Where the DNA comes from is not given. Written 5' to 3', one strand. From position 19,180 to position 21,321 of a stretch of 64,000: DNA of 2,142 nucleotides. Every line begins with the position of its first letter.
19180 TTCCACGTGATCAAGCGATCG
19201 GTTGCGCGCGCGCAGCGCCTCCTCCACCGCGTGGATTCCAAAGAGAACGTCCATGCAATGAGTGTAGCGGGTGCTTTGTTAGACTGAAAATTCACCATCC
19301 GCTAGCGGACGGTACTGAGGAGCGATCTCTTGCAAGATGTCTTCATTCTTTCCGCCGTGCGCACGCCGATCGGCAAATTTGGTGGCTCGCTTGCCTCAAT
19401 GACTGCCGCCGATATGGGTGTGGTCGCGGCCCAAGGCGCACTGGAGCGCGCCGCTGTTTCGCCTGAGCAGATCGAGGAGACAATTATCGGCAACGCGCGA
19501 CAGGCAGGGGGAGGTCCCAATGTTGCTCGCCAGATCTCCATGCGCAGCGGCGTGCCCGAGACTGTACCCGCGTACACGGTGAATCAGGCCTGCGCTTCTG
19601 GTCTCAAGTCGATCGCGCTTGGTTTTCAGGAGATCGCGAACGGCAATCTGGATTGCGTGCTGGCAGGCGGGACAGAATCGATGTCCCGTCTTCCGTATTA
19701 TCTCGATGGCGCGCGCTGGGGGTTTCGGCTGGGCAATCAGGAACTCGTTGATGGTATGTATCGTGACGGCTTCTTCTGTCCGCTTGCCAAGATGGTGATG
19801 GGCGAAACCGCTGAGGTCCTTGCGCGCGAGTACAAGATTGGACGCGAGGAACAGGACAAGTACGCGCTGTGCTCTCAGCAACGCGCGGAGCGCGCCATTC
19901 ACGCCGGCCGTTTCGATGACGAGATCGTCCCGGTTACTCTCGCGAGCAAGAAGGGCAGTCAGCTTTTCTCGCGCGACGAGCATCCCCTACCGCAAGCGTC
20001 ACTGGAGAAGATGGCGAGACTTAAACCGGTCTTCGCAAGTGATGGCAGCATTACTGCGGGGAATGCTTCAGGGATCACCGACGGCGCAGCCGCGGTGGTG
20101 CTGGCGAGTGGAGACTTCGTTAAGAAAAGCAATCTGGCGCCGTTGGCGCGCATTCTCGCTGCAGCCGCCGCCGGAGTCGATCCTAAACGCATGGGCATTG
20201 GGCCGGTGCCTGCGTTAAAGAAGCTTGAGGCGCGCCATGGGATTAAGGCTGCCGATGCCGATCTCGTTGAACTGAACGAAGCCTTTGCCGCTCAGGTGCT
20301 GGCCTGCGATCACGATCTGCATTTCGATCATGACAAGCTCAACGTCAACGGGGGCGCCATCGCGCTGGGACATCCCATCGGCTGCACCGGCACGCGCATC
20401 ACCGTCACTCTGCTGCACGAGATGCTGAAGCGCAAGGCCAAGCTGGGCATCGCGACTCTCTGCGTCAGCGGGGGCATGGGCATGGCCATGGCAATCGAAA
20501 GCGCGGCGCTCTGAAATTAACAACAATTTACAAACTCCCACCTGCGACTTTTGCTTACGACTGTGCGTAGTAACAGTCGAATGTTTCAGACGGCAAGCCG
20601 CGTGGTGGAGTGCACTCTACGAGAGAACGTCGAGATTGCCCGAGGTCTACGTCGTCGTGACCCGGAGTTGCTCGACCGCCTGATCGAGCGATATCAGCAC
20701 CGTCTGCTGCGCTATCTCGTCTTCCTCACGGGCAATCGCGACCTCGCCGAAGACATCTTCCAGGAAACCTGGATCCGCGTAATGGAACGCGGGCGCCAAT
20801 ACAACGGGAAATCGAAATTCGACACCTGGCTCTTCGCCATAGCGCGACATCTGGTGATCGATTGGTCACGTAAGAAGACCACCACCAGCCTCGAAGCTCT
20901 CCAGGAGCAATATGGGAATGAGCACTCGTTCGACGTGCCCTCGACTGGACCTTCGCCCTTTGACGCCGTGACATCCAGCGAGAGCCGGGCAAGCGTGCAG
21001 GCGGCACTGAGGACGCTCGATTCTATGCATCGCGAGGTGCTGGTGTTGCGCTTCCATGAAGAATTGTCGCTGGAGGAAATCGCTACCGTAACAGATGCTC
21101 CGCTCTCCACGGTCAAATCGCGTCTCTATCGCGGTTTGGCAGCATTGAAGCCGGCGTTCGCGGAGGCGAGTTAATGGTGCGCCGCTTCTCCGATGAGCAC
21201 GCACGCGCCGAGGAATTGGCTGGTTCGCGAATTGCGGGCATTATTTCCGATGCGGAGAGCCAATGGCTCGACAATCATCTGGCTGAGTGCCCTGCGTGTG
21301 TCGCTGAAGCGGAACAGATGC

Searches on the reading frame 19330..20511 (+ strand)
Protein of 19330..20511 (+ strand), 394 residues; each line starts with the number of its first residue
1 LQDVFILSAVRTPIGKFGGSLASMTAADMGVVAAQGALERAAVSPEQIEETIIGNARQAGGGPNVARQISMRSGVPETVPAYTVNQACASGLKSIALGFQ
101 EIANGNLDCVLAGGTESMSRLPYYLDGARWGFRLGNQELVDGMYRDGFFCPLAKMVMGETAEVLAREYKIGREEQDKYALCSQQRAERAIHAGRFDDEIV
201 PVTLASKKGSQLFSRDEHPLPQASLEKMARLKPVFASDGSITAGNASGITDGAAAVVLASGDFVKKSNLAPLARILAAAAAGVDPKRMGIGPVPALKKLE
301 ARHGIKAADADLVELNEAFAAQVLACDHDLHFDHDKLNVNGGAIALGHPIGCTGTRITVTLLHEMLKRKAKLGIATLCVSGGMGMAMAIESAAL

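Call 67: search_protein_families(library=pfam, proteins=[window:19330-20511:+], max_evalue=0.001)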
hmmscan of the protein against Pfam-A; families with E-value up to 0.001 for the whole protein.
window:19330-20511:+ (394 aa): 3 families
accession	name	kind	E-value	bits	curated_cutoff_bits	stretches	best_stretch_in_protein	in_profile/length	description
PF00108.29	Thiolase_N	-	6.3e-91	304.8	26.4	1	4-260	1-258/260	Thiolase, N-terminal domain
PF02803.24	Thiolase_C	-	3.4e-46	156.3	27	1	270-390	2-122/123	Thiolase, C-terminal domain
PF00109.32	ketoacyl-synt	-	3e-07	30.8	20.8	1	66-119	154-205/252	Beta-ketoacyl synthase, N-terminal domain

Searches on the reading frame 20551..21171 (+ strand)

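Call 67: search_protein_families(library=pfam, proteins=[window:20551-21171:+], max_evalue=0.001)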
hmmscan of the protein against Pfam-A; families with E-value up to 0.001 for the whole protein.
window:20551-21171:+ (207 aa): 3 families
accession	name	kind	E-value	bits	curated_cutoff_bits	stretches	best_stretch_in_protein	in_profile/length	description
PF04542.20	Sigma70_r2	-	2.8e-17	62.7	24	1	44-110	1-69/71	Sigma-70 region 2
PF04545.22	Sigma70_r4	-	3.6e-12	46.1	24.1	1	152-200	1-49/50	Sigma-70, region 4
PF08281.18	Sigma70_r4_2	-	3.6e-11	43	25.7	1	148-199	3-54/54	Sigma-70, region 4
